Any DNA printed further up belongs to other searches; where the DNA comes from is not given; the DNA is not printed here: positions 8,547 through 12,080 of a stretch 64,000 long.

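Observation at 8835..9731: Cytoplasmic BspA-type leucine-rich-repeat array fused to the N-terminus of the TerB-N/TerB-C protein, a possible sensor module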

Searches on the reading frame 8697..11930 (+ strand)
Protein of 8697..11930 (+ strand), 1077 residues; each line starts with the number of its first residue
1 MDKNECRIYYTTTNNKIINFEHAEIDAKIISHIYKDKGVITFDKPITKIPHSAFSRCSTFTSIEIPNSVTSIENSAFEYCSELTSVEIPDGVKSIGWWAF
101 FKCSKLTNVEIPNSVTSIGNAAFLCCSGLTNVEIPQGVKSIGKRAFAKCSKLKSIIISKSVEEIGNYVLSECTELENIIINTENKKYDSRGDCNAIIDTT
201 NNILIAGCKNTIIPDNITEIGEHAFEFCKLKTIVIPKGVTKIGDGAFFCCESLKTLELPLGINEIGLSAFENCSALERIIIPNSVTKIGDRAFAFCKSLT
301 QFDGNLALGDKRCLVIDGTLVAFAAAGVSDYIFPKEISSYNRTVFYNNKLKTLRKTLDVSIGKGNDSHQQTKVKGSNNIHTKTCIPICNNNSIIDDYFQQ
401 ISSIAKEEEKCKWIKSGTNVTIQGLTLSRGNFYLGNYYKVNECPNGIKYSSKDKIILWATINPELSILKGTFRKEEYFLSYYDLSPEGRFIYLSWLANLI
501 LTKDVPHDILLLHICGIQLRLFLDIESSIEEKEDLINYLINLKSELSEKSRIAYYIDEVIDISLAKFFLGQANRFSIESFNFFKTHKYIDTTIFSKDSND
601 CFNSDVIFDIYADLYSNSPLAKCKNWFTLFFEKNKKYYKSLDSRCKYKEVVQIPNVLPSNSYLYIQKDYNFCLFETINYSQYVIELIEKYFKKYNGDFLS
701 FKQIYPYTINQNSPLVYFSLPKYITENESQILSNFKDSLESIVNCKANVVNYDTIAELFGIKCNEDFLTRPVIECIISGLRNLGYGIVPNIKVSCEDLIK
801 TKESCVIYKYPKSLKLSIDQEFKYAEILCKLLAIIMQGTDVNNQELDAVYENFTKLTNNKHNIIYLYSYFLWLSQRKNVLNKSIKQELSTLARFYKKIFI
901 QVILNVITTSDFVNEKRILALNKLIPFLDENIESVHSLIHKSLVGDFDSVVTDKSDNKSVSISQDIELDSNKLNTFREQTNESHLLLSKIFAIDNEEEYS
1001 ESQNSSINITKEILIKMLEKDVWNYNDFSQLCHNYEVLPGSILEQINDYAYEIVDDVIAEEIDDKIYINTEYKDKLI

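Call 6: search_protein_families(library=pfam, proteins=[window:8697-11930:+], max_evalue=0.01)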
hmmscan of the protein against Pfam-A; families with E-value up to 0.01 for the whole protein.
window:8697-11930:+ (1077 aa): 4 families
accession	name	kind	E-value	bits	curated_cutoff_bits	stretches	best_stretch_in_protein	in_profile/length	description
PF13306.12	LRR_5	-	2.3e-60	202.5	27.7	2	209-303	14-107/127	BspA type Leucine rich repeat region (6 copies)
PF15615.11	TerB_C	-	1.4e-10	42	26.3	1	961-1076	12-147/148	TerB-C domain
PF13855.12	LRR_8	-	2.4e-06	27.7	27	0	262-302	13-54/61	Leucine rich repeat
PF13208.11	TerB_N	-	0.00091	19.5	25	1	416-535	2-114/207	TerB N-terminal domain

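Call 7: search_protein_families(library=padloc, proteins=[window:8697-11930:+], max_evalue=0.01)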
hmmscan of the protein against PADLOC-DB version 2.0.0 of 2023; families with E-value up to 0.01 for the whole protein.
window:8697-11930:+ (1077 aa): 1 family
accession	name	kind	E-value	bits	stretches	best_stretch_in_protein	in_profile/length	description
PDLC03958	SngA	-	8.7e-29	99.5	1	403-1076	30-523/528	-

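Call 13: find_encoding_contigs(protein=window:8697-11930:+, flank=8000, max_places=4)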
Protein window:8697-11930:+ (1077 aa): no gene with exactly this product is on record in the collection.

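Call 15: find_related_loci(query=window:8697-11930:+, collection=genome_contigs, flank=8000)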
Query window:8697-11930:+ (1077 aa) in genome_contigs; peptide patterns used: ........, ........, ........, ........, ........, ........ (x = any residue, [..] = any of these).
133 stretches matched a pattern; 2 encode a relative of the query (tblastn E <= 1e-3); 2 distinct loci.
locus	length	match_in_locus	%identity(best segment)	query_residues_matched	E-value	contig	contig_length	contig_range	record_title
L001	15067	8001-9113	31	40-302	1e-33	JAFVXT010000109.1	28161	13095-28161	MAG: Clostridia bacterium isolate RGIG5491 Sheep_Colon.Co__c2371196, whole genome shotgun sequence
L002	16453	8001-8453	30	39-301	2e-13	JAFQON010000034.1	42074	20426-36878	MAG: Clostridia bacterium isolate RGIG2007 Goat_Colon-1__c669760, whole genome shotgun sequence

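Call 33: search_protein_families(library=pfam, alignment_id=A1, max_evalue=0.001)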
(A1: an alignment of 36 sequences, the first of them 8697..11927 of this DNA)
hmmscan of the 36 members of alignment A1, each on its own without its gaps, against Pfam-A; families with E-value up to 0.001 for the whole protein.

A. member 1, window:8697-11927:+ (1077 aa): 4 families
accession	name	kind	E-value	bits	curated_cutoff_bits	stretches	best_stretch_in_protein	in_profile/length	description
PF13306.12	LRR_5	-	2.3e-60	202.5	27.7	2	209-303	14-107/127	BspA type Leucine rich repeat region (6 copies)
PF15615.11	TerB_C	-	1.4e-10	42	26.3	1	961-1076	12-147/148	TerB-C domain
PF13855.12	LRR_8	-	2.4e-06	27.7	27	0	262-302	13-54/61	Leucine rich repeat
PF13208.11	TerB_N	-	0.00091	19.5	25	0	416-535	2-114/207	TerB N-terminal domain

B. families by the number of members that match (of 36 scanned): 13 families
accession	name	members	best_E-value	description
PF13208.11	TerB_N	33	1.1e-53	TerB N-terminal domain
PF15615.11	TerB_C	32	7.1e-36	TerB-C domain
PF05099.18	TerB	12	1.7e-14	Tellurite resistance protein TerB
PF13306.12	LRR_5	3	2.3e-60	BspA type Leucine rich repeat region (6 copies)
PF01471.23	PG_binding_1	3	5.3e-14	Putative peptidoglycan binding domain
PF13855.12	LRR_8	3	2.4e-06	Leucine rich repeat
PF01556.23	DnaJ_C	1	5.4e-32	DnaJ C terminal domain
PF05154.21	TM2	1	3.3e-15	TM2 domain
PF14020.11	DUF4236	1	7.8e-10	Protein of unknown function (DUF4236)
PF08239.17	SH3_3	1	1.2e-07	Bacterial SH3 domain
PF02824.27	TGS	1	5.9e-07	TGS domain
PF04391.17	DUF533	1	0.00022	Protein of unknown function (DUF533)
PF05211.17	NLBH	1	0.00024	Neuraminyllactose-binding hemagglutinin precursor (NLBH)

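Call 57: predict_structure(alignment_id=A4)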
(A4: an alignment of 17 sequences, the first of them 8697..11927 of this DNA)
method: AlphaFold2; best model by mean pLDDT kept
length: 1077 residues; sequences in the alignment: 17
mean_pLDDT: 65.1   pTM: 0.39
mean pLDDT of the five models: 65.1, 62.1, 61.1, 59.7, 57.0
residues with pLDDT >= 90: 57; 70-90: 518; 50-70: 209; < 50: 293
segments of 3 or more residues with pLDDT < 50: 1-4, 24-35, 136-212, 301-394, 448-451, 581-600, 641-661, 663-678, 946-969, 992-1007
pLDDT, mean of each block of 10 residues (from residue 1): 48 57 44 50 65 67 79 79 79 80 74 71 61 49 40 27 24 28 26 28 32 57 61 72 76 75 76 72 63 63 39 41 35 32 29 30 27 25 27 51 59 87 89 86 55 69 88 70 87 92 86 86 83 90 81 75 66 59 43 45 69 78 78 68 37 42 42 37 71 81 82 85 69 84 81 88 74 87 85 61 88 81 87 85 85 85 91 85 83 84 83 78 83 73 54 29 35 60 60 37 48 86 87 82 84 83 86 80
secondary structure, 60 per line:
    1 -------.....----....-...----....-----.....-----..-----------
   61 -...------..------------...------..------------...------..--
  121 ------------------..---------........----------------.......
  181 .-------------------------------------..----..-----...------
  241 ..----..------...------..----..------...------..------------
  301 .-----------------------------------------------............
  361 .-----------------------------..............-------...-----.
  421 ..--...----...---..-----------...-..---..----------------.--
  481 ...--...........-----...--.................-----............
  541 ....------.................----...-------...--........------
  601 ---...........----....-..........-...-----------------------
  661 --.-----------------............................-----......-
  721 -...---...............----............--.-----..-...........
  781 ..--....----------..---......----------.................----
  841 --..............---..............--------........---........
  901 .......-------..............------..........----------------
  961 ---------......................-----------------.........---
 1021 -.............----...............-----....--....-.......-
elements in order (helices of 4 or more, strands of 3 or more residues): E8-12 E17-20 H29-32 E38-42 E62-64 E85-87 E108-110 H150-157 H174-181 E232-234 E255-257 E278-280 H349-361 H391-404 E412-414 E420-422 E425-427 E432-434 H486-496 H507-523 H529-544 H551-567 H587-594 H604-614 H619-622 H624-633 H681-707 H714-719 H728-742 E747-751 H752-758 H770-782 E785-788 E804-809 H820-836 H843-856 H860-873 H882-889 H893-907 H915-928 H935-944 H970-991 H1009-1017 E1022-1024 H1025-1034 H1039-1053 E1059-1062 E1065-1068 H1070-1076

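Call 60: list_cluster_members(proteins=[window:8697-11927:+, window:13263-15449:+, window:15834-16784:+, P0008, P0001])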
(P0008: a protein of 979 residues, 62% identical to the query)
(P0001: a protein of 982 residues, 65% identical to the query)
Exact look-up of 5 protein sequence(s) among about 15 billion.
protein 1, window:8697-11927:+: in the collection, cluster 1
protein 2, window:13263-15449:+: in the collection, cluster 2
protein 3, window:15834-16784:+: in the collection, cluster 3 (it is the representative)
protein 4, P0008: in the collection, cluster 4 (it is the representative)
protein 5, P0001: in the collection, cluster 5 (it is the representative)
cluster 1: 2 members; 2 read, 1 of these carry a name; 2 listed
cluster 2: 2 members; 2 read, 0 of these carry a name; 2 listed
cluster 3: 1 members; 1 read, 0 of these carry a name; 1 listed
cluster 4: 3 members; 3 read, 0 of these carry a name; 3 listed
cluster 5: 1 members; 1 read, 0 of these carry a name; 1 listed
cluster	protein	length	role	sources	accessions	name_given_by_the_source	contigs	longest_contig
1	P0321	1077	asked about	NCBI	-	-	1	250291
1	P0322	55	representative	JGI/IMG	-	hypothetical protein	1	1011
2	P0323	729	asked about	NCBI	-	-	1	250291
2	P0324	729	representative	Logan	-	-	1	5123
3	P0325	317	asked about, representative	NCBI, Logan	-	-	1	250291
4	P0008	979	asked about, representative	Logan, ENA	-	-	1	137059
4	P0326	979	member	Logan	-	-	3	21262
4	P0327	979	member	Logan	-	-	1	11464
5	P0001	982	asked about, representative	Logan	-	-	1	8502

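Call 64: fold_search(model_id=the predicted structure, library=pdb)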
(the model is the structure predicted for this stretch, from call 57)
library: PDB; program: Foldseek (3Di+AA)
matches with E <= 10: 354; with E <= 0.001: 15
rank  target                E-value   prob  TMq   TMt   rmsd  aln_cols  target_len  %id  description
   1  4fs7                  1.3e-09  1.00  0.10  0.23   9.4       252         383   25  Crystal structure of a leucine-rich repeat protein (BACOVA_04585) from Bacteroides ovatus ATCC 8483 at 1.19 A resolution (released 2012-09-19)
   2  4gt6                  3.8e-09  1.00  0.13  0.31  11.5       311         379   24  Crystal structure of a leucine rich cell surface protein (FAEPRAA2165_01021) from Faecalibacterium prausnitzii A2-165 at (released 2012-09-26)
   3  6mlx_C                2.6e-08  1.00  0.09  0.36   9.6       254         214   20  Crystal structure of T. pallidum Leucine Rich Repeat protein (TpLRR) (released 2019-07-17)
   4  4h09_B                1.9e-07  1.00  0.11  0.23  10.8       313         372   19  Crystal structure of a leucine-rich repeat protein (EUBVEN_01088) from Eubacterium ventriosum ATCC 27560 at 2.50 A res (released 2012-10-10)
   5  4fdw                  2.0e-07  1.00  0.09  0.23  14.3       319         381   18  Crystal structure of a putative cell surface protein (BACOVA_01565) from Bacteroides ovatus ATCC 8483 at 2.05 A resoluti (released 2012-07-25)
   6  6mlx_A                2.7e-07  1.00  0.08  0.39  11.3       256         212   20  Crystal structure of T. pallidum Leucine Rich Repeat protein (TpLRR) (released 2019-07-17)
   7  4h09_D                2.7e-07  1.00  0.10  0.23  11.3       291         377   18  Crystal structure of a leucine-rich repeat protein (EUBVEN_01088) from Eubacterium ventriosum ATCC 27560 at 2.50 A res (released 2012-10-10)
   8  4fd0                  2.8e-07  1.00  0.12  0.25  14.1       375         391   16  Crystal structure of a putative cell surface protein (BACCAC_03700) from Bacteroides caccae ATCC 43185 at 2.07 A resolut (released 2012-07-25)
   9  4cp6                  7.3e-07  1.00  0.14  0.31   8.0       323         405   17  The Crystal structure of Pneumococcal vaccine antigen PcpA (released 2015-02-25)
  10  4h09_C                1.5e-06  1.00  0.11  0.23  11.0       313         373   19  Crystal structure of a leucine-rich repeat protein (EUBVEN_01088) from Eubacterium ventriosum ATCC 27560 at 2.50 A res (released 2012-10-10)
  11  6mlx_B                1.8e-06  1.00  0.09  0.37   9.5       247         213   21  Crystal structure of T. pallidum Leucine Rich Repeat protein (TpLRR) (released 2019-07-17)
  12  4h09_E                2.3e-06  1.00  0.10  0.23  11.7       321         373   18  Crystal structure of a leucine-rich repeat protein (EUBVEN_01088) from Eubacterium ventriosum ATCC 27560 at 2.50 A res (released 2012-10-10)
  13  4h09_A                2.6e-06  1.00  0.10  0.23  11.0       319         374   19  Crystal structure of a leucine-rich repeat protein (EUBVEN_01088) from Eubacterium ventriosum ATCC 27560 at 2.50 A res (released 2012-10-10)
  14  3sb4_A                5.8e-04  0.98  0.08  0.19  15.0       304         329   16  Crystal structure of a leucine-rich repeat protein (BT_1240) from Bacteroides thetaiotaomicron VPI-5482 at 1.99 A reso (released 2011-06-22)
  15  3sb4_B                6.5e-04  0.98  0.08  0.20  15.2       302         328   16  Crystal structure of a leucine-rich repeat protein (BT_1240) from Bacteroides thetaiotaomicron VPI-5482 at 1.99 A reso (released 2011-06-22)
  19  2h5n_A                1.2e-02  1.00  0.10  0.61   7.9       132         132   10  Crystal Structure of Protein of Unknown Function PG1108 from Porphyromonas gingivalis W83 (released 2006-07-25)
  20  2h5n_D                2.9e-02  1.00  0.10  0.66   4.9       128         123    7  Crystal Structure of Protein of Unknown Function PG1108 from Porphyromonas gingivalis W83 (released 2006-07-25)
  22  2ou3_A                3.9e-02  0.98  0.08  0.39  12.9       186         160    7  Crystal structure of a tellurite resistance protein of cog3793 (npun_f6341) from nostoc punctiforme pcc 73102 at 1.85  (released 2007-03-06)
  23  2h5n_B                6.7e-02  1.00  0.10  0.65   4.5       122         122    8  Crystal Structure of Protein of Unknown Function PG1108 from Porphyromonas gingivalis W83 (released 2006-07-25)
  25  2h5n_C                1.3e-01  0.99  0.10  0.62   5.3       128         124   11  Crystal Structure of Protein of Unknown Function PG1108 from Porphyromonas gingivalis W83 (released 2006-07-25)
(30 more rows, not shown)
